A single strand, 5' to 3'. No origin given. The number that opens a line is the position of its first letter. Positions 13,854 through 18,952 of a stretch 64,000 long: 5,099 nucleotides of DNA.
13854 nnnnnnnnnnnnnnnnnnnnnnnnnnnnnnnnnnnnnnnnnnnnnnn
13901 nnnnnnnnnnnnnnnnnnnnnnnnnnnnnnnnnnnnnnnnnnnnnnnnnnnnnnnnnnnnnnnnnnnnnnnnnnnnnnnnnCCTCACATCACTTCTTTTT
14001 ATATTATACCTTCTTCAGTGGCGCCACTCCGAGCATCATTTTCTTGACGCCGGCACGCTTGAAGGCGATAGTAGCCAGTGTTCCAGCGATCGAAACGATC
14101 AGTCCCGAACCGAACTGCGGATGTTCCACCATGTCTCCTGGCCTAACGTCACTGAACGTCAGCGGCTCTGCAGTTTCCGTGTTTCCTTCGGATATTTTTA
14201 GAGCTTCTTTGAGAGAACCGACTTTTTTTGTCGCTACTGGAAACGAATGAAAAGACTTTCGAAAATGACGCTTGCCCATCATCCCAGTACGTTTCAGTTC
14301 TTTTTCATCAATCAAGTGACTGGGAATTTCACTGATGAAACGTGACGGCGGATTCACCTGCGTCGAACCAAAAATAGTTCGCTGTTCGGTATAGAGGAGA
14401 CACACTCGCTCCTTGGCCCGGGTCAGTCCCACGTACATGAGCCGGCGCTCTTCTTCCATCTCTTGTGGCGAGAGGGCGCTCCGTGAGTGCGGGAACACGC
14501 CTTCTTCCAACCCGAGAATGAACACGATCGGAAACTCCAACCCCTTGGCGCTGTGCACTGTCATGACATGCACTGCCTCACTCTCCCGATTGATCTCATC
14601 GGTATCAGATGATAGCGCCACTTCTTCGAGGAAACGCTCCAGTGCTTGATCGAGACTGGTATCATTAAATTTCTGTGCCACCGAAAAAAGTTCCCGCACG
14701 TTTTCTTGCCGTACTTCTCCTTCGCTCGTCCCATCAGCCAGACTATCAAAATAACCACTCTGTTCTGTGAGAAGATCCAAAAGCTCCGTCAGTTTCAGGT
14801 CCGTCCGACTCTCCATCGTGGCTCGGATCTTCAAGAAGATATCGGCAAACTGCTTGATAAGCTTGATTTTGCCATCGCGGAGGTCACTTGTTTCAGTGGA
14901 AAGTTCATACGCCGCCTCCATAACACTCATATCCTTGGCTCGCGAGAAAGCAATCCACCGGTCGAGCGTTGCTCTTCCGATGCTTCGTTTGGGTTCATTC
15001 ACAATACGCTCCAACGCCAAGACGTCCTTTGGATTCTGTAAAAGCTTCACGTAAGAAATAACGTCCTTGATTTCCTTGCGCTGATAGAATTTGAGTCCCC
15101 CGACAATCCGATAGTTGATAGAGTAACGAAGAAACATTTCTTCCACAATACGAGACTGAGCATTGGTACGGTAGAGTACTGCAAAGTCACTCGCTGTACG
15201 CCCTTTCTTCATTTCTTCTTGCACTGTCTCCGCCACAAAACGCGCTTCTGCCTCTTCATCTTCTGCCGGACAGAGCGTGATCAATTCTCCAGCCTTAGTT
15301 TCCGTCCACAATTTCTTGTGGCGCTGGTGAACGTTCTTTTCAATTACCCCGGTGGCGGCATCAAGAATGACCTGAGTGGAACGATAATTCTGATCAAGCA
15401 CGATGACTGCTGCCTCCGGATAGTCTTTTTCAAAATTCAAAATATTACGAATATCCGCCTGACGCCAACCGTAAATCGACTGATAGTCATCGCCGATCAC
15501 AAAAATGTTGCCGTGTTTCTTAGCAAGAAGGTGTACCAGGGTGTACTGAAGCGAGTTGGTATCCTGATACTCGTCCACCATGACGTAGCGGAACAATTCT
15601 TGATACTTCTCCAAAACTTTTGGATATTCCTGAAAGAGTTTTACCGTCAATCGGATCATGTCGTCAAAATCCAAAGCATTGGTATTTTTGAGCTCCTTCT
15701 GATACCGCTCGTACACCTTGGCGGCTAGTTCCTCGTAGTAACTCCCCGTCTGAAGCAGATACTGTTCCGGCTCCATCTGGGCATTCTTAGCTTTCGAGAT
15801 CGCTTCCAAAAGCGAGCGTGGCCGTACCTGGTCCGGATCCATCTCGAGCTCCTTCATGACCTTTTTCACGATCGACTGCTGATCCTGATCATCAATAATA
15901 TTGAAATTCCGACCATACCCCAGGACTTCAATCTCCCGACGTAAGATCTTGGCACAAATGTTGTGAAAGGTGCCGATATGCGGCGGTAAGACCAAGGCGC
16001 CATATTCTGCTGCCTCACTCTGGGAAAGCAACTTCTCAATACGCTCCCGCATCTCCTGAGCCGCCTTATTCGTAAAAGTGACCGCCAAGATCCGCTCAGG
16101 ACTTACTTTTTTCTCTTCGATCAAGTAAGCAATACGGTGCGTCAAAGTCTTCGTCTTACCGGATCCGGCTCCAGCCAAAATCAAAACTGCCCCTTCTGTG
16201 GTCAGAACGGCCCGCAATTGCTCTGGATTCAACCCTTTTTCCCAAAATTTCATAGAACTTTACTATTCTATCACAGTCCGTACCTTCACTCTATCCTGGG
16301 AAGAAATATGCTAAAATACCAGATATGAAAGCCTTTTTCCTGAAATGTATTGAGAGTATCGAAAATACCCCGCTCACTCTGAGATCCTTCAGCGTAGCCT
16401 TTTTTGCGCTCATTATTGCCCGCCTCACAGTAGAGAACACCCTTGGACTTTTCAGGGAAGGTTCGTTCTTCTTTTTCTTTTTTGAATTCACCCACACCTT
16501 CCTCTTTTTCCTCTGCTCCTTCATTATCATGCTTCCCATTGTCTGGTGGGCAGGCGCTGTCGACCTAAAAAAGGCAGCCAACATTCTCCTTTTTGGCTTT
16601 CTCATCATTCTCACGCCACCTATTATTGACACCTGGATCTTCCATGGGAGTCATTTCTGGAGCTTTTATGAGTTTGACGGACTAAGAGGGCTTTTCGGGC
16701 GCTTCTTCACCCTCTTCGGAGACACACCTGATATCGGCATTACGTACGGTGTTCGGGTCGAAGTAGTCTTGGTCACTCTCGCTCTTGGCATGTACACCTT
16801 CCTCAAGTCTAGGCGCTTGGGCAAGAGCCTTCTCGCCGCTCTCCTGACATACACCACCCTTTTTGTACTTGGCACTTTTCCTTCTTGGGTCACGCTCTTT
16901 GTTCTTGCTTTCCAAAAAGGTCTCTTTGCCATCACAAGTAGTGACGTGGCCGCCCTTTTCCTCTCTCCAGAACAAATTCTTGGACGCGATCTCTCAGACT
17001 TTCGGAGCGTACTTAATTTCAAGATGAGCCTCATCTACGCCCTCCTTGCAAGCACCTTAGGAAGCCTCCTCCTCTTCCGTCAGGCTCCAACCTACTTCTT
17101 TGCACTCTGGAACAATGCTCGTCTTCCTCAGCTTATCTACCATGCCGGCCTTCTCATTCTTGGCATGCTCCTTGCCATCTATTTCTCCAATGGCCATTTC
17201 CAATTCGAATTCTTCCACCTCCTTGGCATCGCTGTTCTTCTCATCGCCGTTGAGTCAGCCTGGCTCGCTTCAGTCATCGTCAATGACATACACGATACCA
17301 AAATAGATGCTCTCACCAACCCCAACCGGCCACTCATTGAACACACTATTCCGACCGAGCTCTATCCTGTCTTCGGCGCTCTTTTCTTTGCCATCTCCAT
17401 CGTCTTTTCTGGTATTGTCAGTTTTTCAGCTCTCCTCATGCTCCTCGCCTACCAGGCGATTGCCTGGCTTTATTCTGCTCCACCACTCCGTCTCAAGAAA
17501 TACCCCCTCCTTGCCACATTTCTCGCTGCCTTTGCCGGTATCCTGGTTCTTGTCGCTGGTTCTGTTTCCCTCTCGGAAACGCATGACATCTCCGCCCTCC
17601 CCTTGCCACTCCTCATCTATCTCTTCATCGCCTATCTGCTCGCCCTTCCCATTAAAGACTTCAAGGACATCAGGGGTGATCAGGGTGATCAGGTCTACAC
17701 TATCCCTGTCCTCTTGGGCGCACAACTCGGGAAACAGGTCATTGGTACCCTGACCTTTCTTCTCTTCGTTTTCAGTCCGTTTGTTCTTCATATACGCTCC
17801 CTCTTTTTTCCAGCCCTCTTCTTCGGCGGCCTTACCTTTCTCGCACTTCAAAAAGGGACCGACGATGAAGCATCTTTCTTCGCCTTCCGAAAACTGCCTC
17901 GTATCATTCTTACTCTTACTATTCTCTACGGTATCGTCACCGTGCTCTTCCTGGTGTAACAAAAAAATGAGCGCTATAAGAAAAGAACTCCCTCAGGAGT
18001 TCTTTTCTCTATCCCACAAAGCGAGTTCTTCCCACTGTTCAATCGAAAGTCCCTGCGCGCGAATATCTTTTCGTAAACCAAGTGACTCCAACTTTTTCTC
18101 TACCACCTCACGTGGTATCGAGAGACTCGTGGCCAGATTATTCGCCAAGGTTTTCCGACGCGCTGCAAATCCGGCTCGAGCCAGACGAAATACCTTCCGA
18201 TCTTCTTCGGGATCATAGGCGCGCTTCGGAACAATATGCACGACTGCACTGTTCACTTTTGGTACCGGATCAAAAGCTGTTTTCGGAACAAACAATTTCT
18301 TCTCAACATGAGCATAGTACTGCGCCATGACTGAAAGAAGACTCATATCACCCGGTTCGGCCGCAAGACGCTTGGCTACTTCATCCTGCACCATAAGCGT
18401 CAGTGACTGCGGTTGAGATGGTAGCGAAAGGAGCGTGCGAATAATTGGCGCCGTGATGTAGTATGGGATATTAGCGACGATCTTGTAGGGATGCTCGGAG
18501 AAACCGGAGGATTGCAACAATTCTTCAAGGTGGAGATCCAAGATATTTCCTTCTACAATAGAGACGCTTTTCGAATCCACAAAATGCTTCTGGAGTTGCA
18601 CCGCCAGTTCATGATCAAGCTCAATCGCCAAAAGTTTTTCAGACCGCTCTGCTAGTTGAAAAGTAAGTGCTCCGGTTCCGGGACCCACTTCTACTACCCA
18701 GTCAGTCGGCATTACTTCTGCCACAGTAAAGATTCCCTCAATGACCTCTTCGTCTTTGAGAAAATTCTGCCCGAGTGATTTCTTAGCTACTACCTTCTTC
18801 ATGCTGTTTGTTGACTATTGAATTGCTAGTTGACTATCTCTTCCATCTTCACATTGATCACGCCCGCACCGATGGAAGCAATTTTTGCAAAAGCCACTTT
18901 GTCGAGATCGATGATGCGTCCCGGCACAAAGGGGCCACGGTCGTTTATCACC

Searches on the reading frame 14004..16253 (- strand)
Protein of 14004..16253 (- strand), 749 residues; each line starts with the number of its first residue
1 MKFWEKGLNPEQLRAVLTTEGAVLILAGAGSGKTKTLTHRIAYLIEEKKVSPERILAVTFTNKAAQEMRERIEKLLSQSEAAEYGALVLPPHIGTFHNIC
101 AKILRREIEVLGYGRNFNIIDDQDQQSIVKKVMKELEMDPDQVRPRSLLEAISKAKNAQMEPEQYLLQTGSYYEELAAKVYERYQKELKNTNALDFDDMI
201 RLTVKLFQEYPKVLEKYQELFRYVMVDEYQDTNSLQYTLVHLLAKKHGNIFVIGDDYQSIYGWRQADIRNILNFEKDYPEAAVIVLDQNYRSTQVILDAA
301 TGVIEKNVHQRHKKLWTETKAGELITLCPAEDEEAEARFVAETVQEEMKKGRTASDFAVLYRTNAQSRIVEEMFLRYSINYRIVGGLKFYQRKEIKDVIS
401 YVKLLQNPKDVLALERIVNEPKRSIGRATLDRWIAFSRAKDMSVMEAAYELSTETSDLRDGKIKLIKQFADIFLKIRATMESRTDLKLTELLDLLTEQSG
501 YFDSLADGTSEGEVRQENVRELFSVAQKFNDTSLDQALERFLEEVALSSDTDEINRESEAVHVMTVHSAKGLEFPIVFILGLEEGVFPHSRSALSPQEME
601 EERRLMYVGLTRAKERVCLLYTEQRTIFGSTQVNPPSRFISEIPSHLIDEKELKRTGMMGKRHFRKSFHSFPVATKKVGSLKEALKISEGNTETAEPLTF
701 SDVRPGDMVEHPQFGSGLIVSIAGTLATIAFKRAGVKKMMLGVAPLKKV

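Call 13: search_protein_families(library=pfam, proteins=[window:14004-16253:-], max_evalue=0.01)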
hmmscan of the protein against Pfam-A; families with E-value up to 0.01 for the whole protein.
window:14004-16253:- (749 aa): 11 families
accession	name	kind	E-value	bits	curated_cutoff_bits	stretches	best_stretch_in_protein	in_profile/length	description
PF00580.27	UvrD-helicase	-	2.3e-97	326.3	23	1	8-279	1-271/271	UvrD/REP helicase N-terminal domain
PF13361.12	UvrD_C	-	3.1e-76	257.5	25.6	1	284-623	1-349/350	UvrD-like helicase C-terminal domain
PF13245.12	AAA_19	-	8.3e-24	84.7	25.1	1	14-262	3-132/134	AAA domain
PF13538.12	UvrD_C_2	-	2.9e-12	46.7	27.4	1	561-619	2-51/52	UvrD-like helicase C-terminal domain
PF01443.25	Viral_helicase1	-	4.2e-09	37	21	1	543-619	160-226/228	Viral superfamily 1 RNA helicase core domain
PF13086.12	AAA_11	-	8.2e-07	29.5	27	1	12-228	6-221/257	AAA domain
PF21196.3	PcrA_UvrD_tudor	-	1.2e-06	28.7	23.9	1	706-748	2-48/48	PcrA/UvrD tudor domain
PF13604.12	AAA_30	-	4.3e-06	27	27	1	8-72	2-66/191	AAA domain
PF04851.21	ResIII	-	0.00069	20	22.5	1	19-81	22-82/164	Type III restriction enzyme, res subunit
PF13173.12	AAA_14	-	0.00072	20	27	0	182-254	21-97/129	AAA domain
PF13087.12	AAA_12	-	0.0011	18.9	27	0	550-620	128-191/195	AAA domain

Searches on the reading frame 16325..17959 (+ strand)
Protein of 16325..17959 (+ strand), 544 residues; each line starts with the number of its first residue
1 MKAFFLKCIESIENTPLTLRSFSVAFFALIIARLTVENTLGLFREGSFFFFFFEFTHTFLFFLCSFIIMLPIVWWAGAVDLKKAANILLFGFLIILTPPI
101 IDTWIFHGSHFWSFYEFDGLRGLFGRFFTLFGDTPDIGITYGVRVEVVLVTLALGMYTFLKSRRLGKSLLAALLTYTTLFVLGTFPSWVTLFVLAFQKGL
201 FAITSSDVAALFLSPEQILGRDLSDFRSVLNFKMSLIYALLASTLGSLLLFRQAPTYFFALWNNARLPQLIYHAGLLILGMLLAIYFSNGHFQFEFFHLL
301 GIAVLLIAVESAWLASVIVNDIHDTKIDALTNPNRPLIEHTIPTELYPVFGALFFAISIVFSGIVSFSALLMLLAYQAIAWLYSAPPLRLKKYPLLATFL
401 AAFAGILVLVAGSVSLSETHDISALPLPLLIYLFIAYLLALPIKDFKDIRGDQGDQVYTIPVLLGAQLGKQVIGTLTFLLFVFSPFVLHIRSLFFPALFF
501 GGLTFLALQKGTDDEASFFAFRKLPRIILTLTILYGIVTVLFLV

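Call 13: search_protein_families(library=pfam, proteins=[window:16325-17959:+], max_evalue=0.01)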
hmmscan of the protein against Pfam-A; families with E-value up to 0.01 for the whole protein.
window:16325-17959:+ (544 aa): 1 family
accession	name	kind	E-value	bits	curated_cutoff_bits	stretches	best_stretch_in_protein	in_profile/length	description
PF01040.23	UbiA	-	1.8e-23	83.6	34.2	1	289-507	14-227/250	UbiA prenyltransferase family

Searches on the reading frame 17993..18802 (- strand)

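Call 13: search_protein_families(library=pfam, proteins=[window:17993-18802:-], max_evalue=0.01)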
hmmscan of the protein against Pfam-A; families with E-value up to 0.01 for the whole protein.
window:17993-18802:- (269 aa): 3 families
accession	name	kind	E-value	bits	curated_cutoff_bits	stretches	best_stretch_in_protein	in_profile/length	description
PF00398.26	RrnaAD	-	1.5e-56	191.8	24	1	6-261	4-258/263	Ribosomal RNA adenine dimethylase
PF13649.12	Methyltransf_25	-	0.00011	23.3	27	1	36-93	1-61/97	Methyltransferase domain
PF08241.18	Methyltransf_11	-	0.00032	21.7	21.2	1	37-94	1-58/95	Methyltransferase domain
